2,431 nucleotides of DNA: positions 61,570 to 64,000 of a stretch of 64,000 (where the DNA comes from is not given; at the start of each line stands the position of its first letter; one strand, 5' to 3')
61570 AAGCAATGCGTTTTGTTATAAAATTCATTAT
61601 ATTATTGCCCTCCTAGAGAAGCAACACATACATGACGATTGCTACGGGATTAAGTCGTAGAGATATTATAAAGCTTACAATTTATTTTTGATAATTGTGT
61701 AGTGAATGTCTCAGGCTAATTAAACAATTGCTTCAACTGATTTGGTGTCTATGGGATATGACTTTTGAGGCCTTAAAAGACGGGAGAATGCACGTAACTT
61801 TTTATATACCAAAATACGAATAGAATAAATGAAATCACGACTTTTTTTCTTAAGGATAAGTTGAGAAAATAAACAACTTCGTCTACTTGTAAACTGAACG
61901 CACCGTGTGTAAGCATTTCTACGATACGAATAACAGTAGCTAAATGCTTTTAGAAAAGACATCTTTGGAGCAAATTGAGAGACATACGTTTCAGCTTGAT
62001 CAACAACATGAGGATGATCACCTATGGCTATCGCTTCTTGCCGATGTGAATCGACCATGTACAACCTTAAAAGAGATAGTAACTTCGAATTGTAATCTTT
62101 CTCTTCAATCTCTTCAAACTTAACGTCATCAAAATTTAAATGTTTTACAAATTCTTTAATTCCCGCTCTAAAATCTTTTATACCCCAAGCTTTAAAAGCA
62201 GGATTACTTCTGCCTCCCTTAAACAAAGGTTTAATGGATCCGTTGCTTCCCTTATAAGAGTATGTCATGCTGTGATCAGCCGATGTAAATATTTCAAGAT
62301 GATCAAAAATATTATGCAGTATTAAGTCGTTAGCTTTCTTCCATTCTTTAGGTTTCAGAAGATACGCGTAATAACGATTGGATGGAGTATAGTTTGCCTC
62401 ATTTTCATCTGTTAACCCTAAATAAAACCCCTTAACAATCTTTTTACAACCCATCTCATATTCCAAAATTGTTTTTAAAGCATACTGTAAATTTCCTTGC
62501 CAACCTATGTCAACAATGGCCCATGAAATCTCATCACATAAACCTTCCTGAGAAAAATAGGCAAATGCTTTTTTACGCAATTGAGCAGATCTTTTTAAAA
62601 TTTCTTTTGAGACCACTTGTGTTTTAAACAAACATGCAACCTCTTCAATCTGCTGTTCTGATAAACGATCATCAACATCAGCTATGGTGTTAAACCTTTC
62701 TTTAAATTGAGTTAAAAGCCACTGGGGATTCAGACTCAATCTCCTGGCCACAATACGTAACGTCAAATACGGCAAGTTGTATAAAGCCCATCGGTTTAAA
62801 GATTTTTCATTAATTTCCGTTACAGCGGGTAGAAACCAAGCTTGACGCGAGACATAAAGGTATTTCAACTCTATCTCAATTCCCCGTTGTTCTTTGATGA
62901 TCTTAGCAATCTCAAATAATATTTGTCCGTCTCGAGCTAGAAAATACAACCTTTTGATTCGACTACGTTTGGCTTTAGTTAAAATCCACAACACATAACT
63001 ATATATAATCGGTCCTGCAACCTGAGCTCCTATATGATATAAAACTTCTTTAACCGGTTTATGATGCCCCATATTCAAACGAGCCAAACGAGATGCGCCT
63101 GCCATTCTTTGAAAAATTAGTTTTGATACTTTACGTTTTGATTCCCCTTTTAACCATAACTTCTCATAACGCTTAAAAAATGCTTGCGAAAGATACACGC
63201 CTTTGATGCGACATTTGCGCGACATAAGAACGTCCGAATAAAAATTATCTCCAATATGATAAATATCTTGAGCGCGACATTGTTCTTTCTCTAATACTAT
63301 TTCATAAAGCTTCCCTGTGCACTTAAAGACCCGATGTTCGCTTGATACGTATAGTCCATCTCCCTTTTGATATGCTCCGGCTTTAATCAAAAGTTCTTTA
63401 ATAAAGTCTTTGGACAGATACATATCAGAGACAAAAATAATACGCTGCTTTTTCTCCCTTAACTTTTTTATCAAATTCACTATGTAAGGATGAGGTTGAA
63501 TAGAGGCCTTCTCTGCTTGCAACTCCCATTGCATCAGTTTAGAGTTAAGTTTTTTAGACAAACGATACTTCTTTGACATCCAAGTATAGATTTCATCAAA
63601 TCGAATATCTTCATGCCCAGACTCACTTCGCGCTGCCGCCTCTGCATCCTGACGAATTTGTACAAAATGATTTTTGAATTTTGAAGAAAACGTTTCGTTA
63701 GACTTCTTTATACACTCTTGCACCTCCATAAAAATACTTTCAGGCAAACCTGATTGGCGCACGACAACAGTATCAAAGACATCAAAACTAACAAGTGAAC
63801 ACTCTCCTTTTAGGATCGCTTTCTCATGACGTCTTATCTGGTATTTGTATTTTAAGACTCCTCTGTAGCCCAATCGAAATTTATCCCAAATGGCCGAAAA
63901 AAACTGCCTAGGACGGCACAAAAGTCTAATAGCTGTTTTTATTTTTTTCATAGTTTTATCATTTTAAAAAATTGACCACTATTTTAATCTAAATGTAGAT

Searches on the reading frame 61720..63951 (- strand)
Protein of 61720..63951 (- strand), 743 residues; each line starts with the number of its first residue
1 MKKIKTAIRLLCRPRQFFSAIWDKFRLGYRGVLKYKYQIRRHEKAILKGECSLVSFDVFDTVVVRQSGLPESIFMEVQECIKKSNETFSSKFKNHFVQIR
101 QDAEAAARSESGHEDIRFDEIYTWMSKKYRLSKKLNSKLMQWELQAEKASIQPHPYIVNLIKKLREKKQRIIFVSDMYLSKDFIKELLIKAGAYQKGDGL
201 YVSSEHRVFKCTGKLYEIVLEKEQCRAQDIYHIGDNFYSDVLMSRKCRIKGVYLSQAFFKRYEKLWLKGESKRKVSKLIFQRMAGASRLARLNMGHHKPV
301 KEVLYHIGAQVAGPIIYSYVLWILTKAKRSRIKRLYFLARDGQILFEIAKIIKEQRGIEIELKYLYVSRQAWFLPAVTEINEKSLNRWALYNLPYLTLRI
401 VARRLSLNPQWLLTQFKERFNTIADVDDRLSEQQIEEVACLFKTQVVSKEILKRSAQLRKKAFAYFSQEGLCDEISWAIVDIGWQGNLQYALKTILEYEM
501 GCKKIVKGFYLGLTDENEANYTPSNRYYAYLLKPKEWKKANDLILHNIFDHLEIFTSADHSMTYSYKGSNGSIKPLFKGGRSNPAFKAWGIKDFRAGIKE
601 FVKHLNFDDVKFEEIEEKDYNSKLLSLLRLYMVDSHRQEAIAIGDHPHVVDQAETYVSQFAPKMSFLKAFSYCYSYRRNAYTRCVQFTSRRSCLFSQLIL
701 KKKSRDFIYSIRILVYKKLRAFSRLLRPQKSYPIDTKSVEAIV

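Call 84: search_protein_families(library=pfam, proteins=[window:61720-63951:-], max_evalue=0.00001)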
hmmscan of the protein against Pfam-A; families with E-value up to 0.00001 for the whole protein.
window:61720-63951:- (743 aa): 1 family
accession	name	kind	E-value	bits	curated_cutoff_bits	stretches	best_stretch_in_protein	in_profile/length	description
PF00702.32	Hydrolase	-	6.7e-08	33.6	26.4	1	53-245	3-188/191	haloacid dehalogenase-like hydrolase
